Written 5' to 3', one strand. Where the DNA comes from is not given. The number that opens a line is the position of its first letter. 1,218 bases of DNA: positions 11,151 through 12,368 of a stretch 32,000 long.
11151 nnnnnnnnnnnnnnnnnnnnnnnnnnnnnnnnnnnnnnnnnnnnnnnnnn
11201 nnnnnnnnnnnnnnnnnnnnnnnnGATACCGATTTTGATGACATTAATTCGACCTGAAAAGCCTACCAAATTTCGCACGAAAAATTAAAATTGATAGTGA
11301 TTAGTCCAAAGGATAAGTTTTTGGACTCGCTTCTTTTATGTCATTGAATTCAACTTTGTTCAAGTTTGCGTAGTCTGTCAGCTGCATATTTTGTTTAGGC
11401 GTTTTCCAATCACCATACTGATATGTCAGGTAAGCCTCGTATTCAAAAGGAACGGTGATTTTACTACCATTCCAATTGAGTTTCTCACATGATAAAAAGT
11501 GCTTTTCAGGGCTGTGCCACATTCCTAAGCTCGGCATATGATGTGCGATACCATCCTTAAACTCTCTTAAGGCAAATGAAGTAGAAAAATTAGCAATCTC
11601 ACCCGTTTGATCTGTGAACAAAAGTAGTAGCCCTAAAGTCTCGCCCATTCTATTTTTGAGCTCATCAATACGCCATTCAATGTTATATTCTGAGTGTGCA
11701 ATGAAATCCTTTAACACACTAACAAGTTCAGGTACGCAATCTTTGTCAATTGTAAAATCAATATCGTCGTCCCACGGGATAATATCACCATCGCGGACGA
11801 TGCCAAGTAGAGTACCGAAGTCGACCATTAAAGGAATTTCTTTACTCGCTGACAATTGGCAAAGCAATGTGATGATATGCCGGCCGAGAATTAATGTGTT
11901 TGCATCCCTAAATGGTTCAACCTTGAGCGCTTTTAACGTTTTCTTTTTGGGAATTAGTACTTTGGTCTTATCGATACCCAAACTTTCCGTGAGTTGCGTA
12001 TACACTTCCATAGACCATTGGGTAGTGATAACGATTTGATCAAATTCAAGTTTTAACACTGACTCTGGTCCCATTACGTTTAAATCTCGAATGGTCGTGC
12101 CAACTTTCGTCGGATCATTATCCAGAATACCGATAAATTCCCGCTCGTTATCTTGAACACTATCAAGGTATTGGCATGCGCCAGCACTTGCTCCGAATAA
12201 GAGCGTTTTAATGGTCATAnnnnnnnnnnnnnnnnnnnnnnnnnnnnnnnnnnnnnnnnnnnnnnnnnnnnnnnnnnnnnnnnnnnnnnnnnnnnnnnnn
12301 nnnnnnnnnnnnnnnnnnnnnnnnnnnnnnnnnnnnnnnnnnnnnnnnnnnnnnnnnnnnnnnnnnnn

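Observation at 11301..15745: Phosphonate (C-P) cassette predicted to make and transfer 2-hydroxyethylphosphonate, co-transcribed with the pse/maf flagellin glycosylation genes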

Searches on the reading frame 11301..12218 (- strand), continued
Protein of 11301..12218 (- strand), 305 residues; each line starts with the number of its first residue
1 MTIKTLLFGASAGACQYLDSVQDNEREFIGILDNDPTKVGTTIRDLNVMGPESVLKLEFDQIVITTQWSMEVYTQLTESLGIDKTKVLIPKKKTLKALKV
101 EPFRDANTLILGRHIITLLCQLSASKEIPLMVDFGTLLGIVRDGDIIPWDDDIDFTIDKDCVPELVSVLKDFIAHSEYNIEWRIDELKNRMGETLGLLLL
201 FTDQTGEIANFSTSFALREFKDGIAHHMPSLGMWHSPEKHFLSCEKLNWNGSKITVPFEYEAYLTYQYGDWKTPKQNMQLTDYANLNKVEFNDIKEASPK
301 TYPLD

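Call 73: fold_search(model_id=the predicted structure, library=pdb)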
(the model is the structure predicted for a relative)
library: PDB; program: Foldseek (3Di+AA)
matches with E <= 10: 1424; with E <= 0.001: 98
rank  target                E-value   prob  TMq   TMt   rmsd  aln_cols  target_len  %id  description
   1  6kak_B                1.4e-07  1.00  0.40  0.29   5.1       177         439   18  Crystal structure of FKRP in complex with Mg ion (released 2020-01-15)
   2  6kal_C                1.6e-07  1.00  0.39  0.28   5.2       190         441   20  Crystal structure of FKRP in complex with Mg ion and CMP (released 2020-01-15)
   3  6l7s_B                2.1e-07  1.00  0.40  0.29   4.7       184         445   18  Crystal structure of FKRP in complex with Mg ion, Zinc peak data (released 2020-01-15)
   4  6l7u_A                3.0e-07  1.00  0.40  0.29   4.9       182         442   19  Crystal structure of FKRP in complex with Ba ion, Ba-SAD data (released 2020-01-15)
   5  6kak_C                3.2e-07  1.00  0.39  0.28   5.0       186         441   20  Crystal structure of FKRP in complex with Mg ion (released 2020-01-15)
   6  6kak_D                3.8e-07  1.00  0.39  0.29   5.6       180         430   17  Crystal structure of FKRP in complex with Mg ion (released 2020-01-15)
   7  6kal_D                4.3e-07  1.00  0.39  0.28   4.9       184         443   18  Crystal structure of FKRP in complex with Mg ion and CMP (released 2020-01-15)
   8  6kak_A                4.6e-07  1.00  0.40  0.29   4.8       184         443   19  Crystal structure of FKRP in complex with Mg ion (released 2020-01-15)
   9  6kan_B                4.6e-07  1.00  0.39  0.28   5.2       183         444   17  Crystal structure of FKRP in complex with Ba ion (released 2020-01-15)
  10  6kal_B                4.9e-07  1.00  0.40  0.28   4.8       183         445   18  Crystal structure of FKRP in complex with Mg ion and CMP (released 2020-01-15)
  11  6l7u_D                4.9e-07  1.00  0.38  0.28   5.1       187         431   20  Crystal structure of FKRP in complex with Ba ion, Ba-SAD data (released 2020-01-15)
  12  6kal_A                1.5e-06  1.00  0.40  0.29   5.0       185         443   19  Crystal structure of FKRP in complex with Mg ion and CMP (released 2020-01-15)
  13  6kam_A                1.8e-06  1.00  0.40  0.28   4.8       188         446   21  Crystal structure of FKRP in complex with Ba ion, CDP-ribtol, and sugar acceptor (released 2020-01-15)
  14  9m37_A                2.4e-06  1.00  0.27  0.25  17.4       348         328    9  Crystal structure of the DgpA2 protein from P581a bound to homoorientin (released 2026-03-04)
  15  7xdu_A                6.0e-06  1.00  0.24  0.22  17.9       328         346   13  TtherAmDH-NAD+ (released 2023-04-05)
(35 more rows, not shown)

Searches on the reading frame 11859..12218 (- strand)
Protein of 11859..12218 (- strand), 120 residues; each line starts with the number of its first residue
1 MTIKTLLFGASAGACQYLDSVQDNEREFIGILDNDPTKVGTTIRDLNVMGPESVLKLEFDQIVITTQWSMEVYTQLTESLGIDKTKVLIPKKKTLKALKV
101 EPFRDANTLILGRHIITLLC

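Call 69: search_protein_families(library=pfam, proteins=[window:11859-12218:-], max_evalue=10)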
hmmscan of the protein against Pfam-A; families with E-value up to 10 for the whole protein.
seq(120 aa): 1 family
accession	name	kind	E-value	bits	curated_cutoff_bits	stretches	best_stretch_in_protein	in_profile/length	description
PF02629.25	CoA_binding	-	0.027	15.7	22.3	1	4-50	5-53/97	CoA binding domain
